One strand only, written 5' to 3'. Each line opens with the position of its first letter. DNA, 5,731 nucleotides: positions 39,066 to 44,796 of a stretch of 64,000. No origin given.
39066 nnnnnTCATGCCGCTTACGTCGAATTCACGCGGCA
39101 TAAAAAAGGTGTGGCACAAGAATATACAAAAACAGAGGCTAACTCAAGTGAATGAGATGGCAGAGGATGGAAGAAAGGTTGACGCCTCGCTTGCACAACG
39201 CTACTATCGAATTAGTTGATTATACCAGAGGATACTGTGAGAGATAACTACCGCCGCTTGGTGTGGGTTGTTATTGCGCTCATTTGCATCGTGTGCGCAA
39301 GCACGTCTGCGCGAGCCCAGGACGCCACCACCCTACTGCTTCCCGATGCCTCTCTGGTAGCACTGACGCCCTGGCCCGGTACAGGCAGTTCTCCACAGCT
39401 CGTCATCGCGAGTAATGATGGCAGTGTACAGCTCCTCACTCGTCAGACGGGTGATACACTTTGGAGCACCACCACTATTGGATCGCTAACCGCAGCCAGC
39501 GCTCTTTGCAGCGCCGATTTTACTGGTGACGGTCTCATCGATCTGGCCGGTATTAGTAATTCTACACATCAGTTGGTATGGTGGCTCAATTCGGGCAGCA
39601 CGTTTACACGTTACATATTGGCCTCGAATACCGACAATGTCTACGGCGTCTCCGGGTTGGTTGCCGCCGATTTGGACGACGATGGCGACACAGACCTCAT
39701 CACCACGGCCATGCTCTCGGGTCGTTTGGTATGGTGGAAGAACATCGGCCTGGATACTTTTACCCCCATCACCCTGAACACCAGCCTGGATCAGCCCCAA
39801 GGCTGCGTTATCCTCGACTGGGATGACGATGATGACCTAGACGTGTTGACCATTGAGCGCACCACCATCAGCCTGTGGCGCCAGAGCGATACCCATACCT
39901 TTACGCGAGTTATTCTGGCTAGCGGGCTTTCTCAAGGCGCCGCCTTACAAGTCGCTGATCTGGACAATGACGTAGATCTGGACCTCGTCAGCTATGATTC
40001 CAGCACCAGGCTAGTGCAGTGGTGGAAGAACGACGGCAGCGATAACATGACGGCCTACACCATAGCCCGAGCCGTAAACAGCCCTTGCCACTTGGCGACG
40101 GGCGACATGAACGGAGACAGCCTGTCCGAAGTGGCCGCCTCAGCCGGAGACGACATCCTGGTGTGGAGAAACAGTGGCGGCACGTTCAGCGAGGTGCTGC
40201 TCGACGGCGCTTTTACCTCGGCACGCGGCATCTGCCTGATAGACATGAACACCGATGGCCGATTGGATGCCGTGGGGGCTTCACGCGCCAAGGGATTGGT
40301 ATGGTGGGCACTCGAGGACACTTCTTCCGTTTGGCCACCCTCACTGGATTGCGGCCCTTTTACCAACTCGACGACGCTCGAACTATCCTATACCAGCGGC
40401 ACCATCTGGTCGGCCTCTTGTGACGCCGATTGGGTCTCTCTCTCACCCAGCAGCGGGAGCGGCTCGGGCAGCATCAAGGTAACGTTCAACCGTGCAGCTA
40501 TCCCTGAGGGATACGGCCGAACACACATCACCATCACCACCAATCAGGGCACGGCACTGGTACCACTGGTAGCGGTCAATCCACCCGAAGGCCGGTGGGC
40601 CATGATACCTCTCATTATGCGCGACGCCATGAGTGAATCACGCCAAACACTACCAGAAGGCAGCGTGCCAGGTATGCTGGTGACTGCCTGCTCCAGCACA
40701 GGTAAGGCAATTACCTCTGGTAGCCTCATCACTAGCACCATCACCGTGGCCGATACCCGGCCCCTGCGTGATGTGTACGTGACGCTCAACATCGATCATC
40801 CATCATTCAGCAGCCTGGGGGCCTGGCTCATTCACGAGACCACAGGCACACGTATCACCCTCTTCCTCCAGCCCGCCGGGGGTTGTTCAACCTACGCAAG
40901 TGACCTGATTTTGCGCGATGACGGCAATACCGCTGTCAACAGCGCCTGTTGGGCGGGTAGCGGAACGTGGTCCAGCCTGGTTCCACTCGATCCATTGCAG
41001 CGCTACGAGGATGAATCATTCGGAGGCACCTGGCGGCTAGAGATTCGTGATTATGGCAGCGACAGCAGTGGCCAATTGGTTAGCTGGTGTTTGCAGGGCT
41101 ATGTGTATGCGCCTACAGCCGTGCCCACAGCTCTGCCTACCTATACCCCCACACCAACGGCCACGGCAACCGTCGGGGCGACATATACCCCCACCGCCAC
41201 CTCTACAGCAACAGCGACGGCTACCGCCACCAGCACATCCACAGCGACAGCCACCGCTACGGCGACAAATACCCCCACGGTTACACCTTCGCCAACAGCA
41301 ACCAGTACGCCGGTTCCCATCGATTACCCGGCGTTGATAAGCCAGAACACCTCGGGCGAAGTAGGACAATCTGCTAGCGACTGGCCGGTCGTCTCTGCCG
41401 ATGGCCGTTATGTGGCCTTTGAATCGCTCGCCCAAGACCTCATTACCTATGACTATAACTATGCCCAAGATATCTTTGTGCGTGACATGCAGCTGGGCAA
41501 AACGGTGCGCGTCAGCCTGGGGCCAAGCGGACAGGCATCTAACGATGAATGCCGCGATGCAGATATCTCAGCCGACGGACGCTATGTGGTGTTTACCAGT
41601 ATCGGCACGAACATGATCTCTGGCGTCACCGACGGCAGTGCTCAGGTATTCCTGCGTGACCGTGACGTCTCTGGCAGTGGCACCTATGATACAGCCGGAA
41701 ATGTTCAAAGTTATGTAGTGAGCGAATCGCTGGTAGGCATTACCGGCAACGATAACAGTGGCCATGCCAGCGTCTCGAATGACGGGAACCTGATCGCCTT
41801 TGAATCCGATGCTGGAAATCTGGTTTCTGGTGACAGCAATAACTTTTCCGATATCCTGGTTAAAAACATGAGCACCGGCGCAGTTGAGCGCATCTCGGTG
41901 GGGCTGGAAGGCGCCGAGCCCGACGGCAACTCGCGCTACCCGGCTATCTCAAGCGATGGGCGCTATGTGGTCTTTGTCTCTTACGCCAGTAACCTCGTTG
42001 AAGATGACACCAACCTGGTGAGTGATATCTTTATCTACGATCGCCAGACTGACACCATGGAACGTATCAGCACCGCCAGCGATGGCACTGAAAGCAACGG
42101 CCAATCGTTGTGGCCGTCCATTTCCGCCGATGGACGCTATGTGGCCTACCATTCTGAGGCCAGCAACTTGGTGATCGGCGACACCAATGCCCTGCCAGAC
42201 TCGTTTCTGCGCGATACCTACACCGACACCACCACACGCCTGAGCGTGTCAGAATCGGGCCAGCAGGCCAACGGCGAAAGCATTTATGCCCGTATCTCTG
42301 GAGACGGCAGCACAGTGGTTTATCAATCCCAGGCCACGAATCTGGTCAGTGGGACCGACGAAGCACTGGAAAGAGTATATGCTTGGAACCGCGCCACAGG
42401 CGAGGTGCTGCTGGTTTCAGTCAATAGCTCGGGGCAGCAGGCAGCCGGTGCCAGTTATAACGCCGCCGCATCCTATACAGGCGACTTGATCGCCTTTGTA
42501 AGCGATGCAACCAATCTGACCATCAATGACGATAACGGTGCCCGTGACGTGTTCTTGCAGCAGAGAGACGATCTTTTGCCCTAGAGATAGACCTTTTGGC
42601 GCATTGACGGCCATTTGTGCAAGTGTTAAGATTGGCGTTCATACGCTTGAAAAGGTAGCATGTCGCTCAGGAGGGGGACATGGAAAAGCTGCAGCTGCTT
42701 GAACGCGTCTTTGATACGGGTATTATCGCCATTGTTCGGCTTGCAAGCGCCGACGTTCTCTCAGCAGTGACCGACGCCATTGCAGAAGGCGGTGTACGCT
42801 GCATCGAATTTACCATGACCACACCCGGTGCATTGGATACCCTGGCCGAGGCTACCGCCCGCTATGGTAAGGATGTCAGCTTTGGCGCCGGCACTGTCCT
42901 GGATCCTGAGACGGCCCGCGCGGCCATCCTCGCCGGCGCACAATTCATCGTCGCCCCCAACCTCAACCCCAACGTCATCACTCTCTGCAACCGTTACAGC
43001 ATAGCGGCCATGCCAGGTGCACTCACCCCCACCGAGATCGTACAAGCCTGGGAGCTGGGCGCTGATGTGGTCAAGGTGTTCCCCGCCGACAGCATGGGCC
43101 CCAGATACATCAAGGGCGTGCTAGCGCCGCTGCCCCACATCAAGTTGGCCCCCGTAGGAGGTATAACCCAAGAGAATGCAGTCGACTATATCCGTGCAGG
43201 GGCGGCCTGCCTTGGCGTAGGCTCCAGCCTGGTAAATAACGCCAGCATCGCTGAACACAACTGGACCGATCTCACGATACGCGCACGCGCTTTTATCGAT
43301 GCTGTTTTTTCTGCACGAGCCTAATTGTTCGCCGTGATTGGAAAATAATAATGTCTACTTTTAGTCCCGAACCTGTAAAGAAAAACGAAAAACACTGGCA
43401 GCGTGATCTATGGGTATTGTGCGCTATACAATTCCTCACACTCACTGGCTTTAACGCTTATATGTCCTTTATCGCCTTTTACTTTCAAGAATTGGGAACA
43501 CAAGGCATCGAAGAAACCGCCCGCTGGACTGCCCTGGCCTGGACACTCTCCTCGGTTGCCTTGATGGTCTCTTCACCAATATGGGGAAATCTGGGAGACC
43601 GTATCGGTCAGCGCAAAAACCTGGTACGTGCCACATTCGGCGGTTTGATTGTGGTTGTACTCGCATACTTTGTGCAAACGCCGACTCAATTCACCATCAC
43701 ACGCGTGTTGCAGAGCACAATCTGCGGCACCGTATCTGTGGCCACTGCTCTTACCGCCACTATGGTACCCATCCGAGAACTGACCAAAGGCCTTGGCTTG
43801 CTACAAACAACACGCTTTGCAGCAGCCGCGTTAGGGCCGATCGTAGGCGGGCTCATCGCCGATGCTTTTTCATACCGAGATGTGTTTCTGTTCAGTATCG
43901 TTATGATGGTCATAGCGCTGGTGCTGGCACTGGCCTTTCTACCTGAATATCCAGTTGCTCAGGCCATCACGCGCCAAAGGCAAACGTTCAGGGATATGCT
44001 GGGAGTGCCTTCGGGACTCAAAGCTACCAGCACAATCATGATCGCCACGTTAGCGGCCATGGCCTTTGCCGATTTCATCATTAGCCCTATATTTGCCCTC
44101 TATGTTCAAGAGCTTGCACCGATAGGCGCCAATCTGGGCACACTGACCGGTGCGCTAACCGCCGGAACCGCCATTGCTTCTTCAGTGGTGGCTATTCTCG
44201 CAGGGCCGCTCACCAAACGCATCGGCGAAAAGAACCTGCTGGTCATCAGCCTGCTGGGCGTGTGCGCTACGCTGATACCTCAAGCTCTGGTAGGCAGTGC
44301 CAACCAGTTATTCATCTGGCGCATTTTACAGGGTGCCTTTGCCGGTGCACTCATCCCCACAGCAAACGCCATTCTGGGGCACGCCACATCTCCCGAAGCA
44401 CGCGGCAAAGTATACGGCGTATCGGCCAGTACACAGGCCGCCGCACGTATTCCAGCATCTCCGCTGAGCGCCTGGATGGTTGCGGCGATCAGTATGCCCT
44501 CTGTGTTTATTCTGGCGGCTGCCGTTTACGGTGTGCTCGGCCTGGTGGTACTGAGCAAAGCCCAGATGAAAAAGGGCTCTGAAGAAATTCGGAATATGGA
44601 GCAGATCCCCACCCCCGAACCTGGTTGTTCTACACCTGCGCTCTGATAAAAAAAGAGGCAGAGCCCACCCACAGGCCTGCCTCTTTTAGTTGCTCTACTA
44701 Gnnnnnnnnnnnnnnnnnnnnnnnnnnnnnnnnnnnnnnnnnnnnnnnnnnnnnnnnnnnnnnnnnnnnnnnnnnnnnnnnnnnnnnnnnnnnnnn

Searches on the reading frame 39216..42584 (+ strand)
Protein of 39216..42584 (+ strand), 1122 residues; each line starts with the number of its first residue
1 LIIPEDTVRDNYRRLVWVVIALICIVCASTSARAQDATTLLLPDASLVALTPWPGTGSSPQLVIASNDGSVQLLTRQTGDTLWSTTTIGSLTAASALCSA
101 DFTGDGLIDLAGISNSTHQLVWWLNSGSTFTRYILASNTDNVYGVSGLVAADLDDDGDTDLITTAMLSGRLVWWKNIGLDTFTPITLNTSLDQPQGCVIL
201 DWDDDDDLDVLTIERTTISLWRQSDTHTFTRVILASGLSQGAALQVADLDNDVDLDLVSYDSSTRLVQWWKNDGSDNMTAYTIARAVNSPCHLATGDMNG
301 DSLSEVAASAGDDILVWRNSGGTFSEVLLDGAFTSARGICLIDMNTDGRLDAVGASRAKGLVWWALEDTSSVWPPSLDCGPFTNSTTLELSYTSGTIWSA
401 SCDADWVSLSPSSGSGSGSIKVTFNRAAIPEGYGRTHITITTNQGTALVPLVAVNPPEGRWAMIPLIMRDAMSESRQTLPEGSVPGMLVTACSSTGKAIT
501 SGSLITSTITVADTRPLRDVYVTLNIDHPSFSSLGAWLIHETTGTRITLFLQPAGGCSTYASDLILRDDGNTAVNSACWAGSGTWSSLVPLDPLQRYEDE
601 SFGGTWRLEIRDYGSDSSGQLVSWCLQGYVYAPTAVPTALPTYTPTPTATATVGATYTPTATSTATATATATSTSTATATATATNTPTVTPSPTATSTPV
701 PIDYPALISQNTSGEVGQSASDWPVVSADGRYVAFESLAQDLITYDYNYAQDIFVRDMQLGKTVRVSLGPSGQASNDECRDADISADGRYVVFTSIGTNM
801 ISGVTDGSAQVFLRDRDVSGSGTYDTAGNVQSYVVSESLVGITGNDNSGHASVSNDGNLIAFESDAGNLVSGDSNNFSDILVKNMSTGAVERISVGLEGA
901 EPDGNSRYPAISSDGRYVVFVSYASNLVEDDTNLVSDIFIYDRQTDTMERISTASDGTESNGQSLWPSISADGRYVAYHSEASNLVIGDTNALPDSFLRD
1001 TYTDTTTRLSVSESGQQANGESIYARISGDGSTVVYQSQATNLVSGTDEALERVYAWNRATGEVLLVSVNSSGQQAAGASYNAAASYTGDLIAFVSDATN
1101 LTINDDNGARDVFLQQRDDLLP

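Call 61: search_protein_families(library=pfam, proteins=[window:39216-42584:+], max_evalue=0.00001)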
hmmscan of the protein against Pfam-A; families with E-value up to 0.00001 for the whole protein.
window:39216-42584:+ (1122 aa): 2 families
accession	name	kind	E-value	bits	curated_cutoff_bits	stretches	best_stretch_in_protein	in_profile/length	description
PF13517.12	FG-GAP_3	-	1.1e-20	74.4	26.9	2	101-162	1-60/61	FG-GAP-like repeat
PF07676.18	PD40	-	2.4e-17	62.8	20.9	0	904-925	9-30/38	WD40-like Beta Propeller Repeat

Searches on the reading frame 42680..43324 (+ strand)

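Call 61: search_protein_families(library=pfam, proteins=[window:42680-43324:+], max_evalue=0.00001)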
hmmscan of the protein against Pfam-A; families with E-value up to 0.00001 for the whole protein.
window:42680-43324:+ (214 aa): 1 family
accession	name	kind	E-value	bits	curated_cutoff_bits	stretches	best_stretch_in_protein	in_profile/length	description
PF01081.25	Aldolase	-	1.7e-40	139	27.8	1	13-198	8-193/196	KDPG and KHG aldolase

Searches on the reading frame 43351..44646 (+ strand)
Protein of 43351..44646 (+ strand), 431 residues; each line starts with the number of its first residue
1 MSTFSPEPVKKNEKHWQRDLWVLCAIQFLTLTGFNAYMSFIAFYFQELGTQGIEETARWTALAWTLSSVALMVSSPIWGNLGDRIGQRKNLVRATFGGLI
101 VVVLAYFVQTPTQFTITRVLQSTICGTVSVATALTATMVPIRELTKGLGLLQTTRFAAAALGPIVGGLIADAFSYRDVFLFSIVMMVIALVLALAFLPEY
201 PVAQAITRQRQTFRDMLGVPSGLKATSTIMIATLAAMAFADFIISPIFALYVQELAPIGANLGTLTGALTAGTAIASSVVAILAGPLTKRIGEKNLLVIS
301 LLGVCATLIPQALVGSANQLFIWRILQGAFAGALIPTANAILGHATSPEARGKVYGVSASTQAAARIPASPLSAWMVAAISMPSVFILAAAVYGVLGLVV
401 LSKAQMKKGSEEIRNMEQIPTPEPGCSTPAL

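Call 42: find_encoding_contigs(protein=window:43351-44646:+, flank=10000, max_places=1)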
Protein window:43351-44646:+ (431 aa): no gene with exactly this product is on record in the collection.

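Call 61: search_protein_families(library=pfam, proteins=[window:43351-44646:+], max_evalue=0.00001)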
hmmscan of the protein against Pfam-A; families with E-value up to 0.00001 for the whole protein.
window:43351-44646:+ (431 aa): 3 families
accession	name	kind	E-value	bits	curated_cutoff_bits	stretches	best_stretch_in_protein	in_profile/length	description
PF07690.21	MFS_1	-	1.5e-47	162.7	33.4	2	23-254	1-231/347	Major Facilitator Superfamily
PF12832.13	MFS_1_like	-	4.2e-11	43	25.2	1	17-181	211-373/373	MFS_1 like family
PF00083.30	Sugar_tr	-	3.5e-10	39.8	22.3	0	264-358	46-143/452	Sugar (and other) transporter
